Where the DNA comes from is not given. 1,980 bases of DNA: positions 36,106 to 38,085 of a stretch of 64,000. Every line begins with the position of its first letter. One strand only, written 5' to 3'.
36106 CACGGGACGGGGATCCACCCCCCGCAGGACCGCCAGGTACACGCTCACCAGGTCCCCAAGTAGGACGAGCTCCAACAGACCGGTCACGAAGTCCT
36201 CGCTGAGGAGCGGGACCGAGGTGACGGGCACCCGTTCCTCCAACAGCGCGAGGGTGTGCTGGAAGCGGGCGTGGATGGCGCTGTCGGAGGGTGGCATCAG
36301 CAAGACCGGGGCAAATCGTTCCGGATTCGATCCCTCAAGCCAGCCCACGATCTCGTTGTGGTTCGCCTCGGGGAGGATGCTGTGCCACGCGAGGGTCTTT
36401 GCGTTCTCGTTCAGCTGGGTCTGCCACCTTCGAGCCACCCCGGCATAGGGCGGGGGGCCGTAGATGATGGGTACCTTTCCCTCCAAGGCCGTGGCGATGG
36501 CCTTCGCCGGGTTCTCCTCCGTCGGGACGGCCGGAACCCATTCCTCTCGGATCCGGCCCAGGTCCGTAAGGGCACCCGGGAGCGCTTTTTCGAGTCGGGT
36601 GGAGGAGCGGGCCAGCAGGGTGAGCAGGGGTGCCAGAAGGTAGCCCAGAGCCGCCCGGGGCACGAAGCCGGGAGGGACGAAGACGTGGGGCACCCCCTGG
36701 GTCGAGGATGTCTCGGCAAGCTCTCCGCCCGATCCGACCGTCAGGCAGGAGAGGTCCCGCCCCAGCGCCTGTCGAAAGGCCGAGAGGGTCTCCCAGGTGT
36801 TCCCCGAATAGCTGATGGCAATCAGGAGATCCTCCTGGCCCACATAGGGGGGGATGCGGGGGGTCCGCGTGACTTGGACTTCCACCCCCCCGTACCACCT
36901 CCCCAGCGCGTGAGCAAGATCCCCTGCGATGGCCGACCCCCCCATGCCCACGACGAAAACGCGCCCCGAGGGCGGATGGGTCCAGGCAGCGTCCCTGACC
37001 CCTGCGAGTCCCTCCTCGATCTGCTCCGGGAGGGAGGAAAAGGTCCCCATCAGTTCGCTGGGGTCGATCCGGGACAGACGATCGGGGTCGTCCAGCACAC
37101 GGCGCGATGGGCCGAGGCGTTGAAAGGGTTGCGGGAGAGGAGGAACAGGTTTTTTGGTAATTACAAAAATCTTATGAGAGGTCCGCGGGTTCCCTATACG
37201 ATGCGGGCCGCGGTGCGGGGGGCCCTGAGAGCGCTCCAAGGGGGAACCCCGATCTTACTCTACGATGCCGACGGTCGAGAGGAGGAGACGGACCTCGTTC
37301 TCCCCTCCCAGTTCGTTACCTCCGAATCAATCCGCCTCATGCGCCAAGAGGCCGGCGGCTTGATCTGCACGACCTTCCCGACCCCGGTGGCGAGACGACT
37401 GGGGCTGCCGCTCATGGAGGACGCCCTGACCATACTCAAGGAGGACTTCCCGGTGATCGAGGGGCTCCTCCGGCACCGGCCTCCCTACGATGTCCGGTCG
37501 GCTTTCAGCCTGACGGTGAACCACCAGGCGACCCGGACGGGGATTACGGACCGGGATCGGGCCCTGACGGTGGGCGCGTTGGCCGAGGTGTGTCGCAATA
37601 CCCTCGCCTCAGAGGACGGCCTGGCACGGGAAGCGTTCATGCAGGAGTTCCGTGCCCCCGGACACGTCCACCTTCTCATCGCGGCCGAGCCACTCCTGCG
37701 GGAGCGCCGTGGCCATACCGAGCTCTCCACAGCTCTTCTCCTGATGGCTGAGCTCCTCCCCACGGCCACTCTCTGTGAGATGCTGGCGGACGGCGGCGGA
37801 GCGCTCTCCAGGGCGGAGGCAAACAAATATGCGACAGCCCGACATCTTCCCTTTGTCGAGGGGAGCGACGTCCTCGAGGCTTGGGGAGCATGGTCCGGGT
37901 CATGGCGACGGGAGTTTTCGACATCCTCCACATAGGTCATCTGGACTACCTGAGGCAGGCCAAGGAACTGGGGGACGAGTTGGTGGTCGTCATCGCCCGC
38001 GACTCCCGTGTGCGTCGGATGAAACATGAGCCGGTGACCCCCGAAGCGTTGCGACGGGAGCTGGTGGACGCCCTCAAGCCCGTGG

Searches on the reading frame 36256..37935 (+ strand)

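Call 53: search_protein_families(library=pfam, proteins=[window:36256-37935:+], max_evalue=0.00001)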
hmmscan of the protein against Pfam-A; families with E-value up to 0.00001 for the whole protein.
window:36256-37935:+ (559 aa): 1 family
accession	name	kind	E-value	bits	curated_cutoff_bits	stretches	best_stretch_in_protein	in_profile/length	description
PF00926.24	DHBP_synthase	-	1e-49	169.1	26.4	1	323-541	3-190/191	3,4-dihydroxy-2-butanone 4-phosphate synthase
